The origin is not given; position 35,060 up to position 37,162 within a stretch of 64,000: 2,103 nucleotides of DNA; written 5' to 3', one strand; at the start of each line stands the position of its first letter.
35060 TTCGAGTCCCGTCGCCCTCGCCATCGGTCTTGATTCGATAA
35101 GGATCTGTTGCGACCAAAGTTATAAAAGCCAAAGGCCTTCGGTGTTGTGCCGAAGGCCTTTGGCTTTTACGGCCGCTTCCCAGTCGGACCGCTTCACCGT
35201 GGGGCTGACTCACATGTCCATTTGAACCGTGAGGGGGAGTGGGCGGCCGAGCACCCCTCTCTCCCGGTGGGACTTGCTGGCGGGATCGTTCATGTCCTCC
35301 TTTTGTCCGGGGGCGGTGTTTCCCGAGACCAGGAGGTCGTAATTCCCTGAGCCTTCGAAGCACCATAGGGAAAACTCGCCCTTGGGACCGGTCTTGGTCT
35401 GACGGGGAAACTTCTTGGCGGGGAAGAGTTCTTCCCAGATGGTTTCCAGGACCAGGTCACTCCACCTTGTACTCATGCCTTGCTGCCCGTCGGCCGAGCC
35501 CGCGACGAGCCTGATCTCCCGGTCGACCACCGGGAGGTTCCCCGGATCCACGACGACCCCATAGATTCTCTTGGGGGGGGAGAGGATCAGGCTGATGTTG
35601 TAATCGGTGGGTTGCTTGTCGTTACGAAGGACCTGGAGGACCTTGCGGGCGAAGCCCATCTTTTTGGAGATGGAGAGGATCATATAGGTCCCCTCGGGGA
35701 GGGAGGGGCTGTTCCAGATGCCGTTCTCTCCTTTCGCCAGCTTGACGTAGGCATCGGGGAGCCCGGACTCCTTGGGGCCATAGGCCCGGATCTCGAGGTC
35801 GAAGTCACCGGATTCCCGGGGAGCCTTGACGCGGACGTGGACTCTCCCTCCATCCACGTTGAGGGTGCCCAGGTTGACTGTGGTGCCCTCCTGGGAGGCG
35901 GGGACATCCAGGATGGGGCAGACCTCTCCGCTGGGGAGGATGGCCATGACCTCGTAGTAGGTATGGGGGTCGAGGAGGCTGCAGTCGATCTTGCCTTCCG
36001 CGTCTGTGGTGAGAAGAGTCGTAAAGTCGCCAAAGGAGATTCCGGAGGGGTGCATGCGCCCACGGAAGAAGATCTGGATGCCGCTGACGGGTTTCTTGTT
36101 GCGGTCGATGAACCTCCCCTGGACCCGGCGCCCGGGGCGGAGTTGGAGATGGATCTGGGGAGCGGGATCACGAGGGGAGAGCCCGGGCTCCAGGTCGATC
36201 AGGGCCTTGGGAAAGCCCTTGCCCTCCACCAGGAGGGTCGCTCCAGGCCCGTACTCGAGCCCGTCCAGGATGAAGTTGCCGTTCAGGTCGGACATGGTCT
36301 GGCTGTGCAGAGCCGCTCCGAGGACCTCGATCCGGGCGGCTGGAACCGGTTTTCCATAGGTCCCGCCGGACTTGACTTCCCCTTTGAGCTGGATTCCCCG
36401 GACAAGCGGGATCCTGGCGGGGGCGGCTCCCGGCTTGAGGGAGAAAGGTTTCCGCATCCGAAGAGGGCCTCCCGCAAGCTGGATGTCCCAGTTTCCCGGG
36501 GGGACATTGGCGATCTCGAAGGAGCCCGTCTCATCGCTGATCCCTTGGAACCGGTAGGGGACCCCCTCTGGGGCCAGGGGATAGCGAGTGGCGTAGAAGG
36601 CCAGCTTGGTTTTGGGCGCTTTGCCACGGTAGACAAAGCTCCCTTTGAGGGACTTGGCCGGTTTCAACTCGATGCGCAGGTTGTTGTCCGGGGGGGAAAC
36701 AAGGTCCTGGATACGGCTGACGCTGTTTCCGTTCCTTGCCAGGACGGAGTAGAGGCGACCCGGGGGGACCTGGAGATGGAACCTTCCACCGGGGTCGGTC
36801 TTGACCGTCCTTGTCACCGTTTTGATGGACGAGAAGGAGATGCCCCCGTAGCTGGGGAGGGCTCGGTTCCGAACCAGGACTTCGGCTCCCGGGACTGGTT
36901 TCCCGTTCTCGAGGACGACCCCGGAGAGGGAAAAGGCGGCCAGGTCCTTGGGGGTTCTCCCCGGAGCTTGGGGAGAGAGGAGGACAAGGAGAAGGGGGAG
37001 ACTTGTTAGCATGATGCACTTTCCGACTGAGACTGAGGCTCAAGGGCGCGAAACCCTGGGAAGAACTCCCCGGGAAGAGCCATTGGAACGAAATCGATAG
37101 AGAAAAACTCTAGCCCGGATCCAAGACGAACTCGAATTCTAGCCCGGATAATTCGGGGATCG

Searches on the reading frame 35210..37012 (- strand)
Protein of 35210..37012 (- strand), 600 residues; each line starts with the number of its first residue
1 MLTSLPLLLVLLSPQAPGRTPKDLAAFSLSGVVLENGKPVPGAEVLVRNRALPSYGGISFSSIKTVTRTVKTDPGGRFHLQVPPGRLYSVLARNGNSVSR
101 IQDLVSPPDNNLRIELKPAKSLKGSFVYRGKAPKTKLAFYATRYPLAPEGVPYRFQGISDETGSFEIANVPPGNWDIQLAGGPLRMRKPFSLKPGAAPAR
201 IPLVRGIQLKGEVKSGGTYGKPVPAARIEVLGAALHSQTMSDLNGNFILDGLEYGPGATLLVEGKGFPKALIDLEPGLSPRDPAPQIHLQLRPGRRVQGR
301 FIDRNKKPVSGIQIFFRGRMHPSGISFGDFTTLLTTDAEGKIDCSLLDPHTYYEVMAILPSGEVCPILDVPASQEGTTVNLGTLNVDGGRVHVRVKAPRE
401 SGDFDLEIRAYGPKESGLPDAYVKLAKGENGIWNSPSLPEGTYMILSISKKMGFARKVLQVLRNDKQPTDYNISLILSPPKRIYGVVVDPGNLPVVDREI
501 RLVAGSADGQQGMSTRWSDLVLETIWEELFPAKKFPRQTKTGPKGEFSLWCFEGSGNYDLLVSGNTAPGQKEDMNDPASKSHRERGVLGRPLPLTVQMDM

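Call 15: search_protein_families(library=pfam, proteins=[window:35210-37012:-], max_evalue=0.001)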
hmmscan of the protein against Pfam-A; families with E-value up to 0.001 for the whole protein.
window:35210-37012:- (600 aa): 5 families
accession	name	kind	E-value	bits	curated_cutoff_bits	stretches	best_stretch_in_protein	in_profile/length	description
PF13620.12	CarboxypepD_reg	-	1.5e-22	80.1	32.3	1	29-105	2-68/82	Carboxypeptidase regulatory-like domain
PF13715.12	CarbopepD_reg_2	-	2.7e-10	40.6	32.2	0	210-269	2-57/88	CarboxypepD_reg-like domain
PF10670.15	DUF4198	-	2.1e-07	31.8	34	0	27-92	147-205/209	Domain of unknown function (DUF4198)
PF20598.4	DUF6795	-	0.00013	22.6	27.4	0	30-81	2-44/103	Domain of unknown function (DUF6795)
PF17802.7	SpaA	-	0.0003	21.3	23.1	0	158-177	37-56/91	Prealbumin-like fold domain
